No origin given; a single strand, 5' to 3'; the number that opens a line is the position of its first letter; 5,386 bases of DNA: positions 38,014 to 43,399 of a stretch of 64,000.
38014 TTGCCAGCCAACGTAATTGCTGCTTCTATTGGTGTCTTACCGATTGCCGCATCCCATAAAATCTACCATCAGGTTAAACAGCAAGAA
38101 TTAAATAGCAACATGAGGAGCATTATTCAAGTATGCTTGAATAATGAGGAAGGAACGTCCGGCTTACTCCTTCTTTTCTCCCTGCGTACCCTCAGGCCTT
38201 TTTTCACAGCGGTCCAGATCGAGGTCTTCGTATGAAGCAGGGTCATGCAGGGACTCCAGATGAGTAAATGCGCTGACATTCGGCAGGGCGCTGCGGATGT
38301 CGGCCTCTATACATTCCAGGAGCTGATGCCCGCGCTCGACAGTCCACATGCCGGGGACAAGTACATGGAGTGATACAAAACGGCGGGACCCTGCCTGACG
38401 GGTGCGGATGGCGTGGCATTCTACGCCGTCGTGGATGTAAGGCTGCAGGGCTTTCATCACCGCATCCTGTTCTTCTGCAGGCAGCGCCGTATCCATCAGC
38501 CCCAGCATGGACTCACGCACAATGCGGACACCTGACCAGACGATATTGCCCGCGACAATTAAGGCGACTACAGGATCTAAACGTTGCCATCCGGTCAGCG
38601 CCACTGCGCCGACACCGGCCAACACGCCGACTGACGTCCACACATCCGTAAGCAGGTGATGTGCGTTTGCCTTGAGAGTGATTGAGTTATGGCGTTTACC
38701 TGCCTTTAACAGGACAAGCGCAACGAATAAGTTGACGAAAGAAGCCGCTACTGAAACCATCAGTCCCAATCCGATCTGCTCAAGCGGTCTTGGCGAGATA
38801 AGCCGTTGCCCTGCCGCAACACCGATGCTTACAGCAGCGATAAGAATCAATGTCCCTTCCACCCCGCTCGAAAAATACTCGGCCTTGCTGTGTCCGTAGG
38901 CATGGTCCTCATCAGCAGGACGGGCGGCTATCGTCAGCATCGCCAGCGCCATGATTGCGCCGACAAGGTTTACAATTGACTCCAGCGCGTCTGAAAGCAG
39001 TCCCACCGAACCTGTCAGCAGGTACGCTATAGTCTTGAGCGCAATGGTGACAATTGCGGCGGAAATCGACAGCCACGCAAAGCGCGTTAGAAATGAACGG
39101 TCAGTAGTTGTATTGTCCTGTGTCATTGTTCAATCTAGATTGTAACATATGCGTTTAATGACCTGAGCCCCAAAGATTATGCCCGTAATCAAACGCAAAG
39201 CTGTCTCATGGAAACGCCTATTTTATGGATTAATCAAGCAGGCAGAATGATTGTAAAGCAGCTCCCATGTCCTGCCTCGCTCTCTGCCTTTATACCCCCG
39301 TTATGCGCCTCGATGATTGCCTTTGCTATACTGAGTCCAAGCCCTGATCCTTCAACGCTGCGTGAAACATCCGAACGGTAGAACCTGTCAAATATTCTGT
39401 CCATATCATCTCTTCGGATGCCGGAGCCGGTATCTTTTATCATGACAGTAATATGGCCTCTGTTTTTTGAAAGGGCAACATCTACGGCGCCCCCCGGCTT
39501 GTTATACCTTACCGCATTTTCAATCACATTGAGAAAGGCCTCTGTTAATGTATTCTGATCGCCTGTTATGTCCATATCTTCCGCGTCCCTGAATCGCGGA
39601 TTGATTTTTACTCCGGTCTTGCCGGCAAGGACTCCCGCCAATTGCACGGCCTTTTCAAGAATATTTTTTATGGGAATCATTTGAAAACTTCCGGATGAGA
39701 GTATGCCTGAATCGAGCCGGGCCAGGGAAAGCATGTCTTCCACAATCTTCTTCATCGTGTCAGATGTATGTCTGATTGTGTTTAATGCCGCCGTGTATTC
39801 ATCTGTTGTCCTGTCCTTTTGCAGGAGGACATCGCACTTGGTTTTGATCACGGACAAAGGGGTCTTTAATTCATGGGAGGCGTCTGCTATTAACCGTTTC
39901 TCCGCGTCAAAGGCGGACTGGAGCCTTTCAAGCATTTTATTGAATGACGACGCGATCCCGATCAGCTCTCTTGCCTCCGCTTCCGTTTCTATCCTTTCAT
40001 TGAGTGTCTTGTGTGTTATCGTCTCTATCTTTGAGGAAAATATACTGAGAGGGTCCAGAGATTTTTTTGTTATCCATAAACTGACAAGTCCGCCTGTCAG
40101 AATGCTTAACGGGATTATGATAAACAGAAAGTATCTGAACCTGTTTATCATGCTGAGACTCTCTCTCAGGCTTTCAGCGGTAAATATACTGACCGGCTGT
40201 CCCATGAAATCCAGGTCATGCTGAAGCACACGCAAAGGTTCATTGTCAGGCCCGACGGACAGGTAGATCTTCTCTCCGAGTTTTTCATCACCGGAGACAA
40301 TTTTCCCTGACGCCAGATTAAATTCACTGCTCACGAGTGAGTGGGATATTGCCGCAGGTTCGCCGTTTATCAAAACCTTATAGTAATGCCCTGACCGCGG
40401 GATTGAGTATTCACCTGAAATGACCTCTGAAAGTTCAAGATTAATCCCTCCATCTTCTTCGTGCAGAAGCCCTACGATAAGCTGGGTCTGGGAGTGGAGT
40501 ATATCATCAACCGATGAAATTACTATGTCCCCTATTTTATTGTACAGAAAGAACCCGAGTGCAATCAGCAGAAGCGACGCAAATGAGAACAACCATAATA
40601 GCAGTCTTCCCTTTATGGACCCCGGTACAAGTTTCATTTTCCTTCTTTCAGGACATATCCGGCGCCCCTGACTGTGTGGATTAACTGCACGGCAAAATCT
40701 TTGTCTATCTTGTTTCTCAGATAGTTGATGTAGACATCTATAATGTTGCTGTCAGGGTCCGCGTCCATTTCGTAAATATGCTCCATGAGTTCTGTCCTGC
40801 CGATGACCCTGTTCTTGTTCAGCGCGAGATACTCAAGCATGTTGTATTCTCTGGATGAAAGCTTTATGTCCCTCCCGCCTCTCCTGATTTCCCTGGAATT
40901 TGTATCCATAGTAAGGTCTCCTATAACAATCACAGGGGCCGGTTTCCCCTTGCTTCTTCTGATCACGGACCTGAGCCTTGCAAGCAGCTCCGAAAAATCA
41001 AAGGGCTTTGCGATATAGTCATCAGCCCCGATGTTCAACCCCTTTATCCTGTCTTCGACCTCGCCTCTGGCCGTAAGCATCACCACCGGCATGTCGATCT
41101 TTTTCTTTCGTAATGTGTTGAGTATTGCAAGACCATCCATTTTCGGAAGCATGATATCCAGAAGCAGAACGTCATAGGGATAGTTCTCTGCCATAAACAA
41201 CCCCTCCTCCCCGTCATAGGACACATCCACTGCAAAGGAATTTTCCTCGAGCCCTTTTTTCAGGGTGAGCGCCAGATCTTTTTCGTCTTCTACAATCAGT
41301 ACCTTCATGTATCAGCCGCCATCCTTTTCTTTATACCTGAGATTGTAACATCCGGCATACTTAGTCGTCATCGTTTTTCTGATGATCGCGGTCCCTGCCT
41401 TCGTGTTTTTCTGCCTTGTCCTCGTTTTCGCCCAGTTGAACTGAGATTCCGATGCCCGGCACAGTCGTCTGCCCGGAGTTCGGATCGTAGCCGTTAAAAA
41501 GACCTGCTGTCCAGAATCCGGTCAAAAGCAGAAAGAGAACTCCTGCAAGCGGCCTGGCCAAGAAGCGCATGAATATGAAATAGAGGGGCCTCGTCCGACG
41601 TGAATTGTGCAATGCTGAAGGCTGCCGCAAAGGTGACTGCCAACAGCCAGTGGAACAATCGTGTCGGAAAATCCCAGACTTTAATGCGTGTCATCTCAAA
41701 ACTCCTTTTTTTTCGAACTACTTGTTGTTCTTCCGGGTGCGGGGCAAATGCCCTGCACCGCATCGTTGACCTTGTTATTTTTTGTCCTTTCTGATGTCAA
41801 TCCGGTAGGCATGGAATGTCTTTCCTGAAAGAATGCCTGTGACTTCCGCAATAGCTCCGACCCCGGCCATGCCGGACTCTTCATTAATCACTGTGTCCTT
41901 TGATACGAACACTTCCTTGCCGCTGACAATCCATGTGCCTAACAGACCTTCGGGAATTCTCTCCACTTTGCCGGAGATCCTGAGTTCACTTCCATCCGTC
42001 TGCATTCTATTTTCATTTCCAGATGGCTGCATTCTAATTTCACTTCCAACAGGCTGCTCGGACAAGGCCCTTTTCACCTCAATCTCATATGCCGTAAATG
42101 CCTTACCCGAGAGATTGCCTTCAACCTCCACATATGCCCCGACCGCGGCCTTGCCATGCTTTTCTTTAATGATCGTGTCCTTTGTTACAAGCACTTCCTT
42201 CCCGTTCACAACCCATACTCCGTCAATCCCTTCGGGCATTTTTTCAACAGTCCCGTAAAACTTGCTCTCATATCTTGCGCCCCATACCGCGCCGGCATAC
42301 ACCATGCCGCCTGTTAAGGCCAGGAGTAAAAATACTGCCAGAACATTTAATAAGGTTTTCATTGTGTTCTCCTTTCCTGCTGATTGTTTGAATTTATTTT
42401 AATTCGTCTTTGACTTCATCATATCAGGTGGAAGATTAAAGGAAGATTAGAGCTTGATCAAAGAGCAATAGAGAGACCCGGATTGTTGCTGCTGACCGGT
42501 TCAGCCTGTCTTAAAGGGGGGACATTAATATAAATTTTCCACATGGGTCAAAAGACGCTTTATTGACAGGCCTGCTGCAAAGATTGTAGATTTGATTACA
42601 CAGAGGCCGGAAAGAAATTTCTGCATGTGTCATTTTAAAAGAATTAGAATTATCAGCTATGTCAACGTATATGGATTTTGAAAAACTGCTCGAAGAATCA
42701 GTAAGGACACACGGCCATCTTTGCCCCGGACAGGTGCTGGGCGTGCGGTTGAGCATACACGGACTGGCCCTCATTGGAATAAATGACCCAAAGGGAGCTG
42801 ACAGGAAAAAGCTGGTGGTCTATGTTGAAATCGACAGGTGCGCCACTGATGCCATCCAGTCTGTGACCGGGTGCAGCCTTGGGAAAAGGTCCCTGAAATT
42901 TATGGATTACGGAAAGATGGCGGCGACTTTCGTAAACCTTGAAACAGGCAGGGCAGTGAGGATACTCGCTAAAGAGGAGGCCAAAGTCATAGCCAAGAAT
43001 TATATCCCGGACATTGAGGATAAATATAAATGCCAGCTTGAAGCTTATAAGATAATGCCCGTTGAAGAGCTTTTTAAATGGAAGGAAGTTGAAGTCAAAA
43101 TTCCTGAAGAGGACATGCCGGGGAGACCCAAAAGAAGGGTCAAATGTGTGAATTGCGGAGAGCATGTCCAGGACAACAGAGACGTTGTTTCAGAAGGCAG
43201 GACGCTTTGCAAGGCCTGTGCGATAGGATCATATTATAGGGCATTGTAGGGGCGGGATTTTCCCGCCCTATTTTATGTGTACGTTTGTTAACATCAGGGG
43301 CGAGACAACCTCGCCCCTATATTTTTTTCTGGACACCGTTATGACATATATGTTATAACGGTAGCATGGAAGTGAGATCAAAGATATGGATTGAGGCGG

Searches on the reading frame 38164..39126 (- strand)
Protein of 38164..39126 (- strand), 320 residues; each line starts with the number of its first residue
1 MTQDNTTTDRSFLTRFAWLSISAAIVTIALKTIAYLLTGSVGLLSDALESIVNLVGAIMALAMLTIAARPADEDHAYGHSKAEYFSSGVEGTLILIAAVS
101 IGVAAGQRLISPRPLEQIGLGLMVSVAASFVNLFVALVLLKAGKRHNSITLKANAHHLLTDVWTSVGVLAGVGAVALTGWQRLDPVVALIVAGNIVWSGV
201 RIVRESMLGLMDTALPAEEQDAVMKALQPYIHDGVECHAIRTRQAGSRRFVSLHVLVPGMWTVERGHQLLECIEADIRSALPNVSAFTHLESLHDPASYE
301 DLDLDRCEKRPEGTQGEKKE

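Call 59: search_protein_families(library=pfam, proteins=[window:38164-39126:-], max_evalue=0.00001)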
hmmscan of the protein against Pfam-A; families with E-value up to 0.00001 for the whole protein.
window:38164-39126:- (320 aa): 2 families
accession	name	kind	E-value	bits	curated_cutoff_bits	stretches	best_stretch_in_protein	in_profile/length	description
PF01545.26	Cation_efflux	-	1.1e-42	146.4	26.6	1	18-211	2-198/198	Cation efflux family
PF16916.11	ZT_dimer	-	1.1e-17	64.2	26.7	1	215-292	1-77/78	Dimerisation domain of Zinc Transporter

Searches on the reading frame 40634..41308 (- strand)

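Call 59: search_protein_families(library=pfam, proteins=[window:40634-41308:-], max_evalue=0.00001)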
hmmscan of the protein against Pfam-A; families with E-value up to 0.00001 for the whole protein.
window:40634-41308:- (224 aa): 2 families
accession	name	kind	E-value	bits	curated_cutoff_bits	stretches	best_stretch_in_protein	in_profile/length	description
PF00072.30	Response_reg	-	2.6e-30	105.3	30.2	1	3-112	1-110/111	Response regulator receiver domain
PF00486.34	Trans_reg_C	-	4.1e-24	84.9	26.2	1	145-220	1-77/77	Transcriptional regulatory protein, C terminal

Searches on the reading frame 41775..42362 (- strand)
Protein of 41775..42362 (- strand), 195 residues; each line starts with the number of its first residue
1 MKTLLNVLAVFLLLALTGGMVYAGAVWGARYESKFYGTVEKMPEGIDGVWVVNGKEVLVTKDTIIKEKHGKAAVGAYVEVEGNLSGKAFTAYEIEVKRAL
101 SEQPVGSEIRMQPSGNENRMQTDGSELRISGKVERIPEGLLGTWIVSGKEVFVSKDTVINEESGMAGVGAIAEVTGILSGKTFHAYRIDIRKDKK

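Call 59: search_protein_families(library=pfam, proteins=[window:41775-42362:-], max_evalue=0.00001)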
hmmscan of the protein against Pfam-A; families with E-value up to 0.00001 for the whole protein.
window:41775-42362:- (195 aa): 1 family
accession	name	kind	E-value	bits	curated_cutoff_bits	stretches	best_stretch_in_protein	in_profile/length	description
PF18914.6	DUF5666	-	9.6e-18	64.7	27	1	37-95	2-60/60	Domain of unknown function (DUF5666)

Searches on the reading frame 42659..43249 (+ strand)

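Call 60: search_protein_families(library=pfam, proteins=[window:42659-43249:+], max_evalue=0.00001)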
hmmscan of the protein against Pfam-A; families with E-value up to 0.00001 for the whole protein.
window:42659-43249:+ (196 aa): 2 families
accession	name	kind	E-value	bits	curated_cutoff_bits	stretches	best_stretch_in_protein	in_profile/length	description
PF02663.19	FmdE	-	4.2e-34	117.9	22.9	1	18-140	2-133/133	FmdE, Molybdenum formylmethanofuran dehydrogenase operon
PF01258.23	zf-dskA_traR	-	2.3e-07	31.2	24.9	1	161-193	5-36/36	Prokaryotic dksA/traR C4-type zinc finger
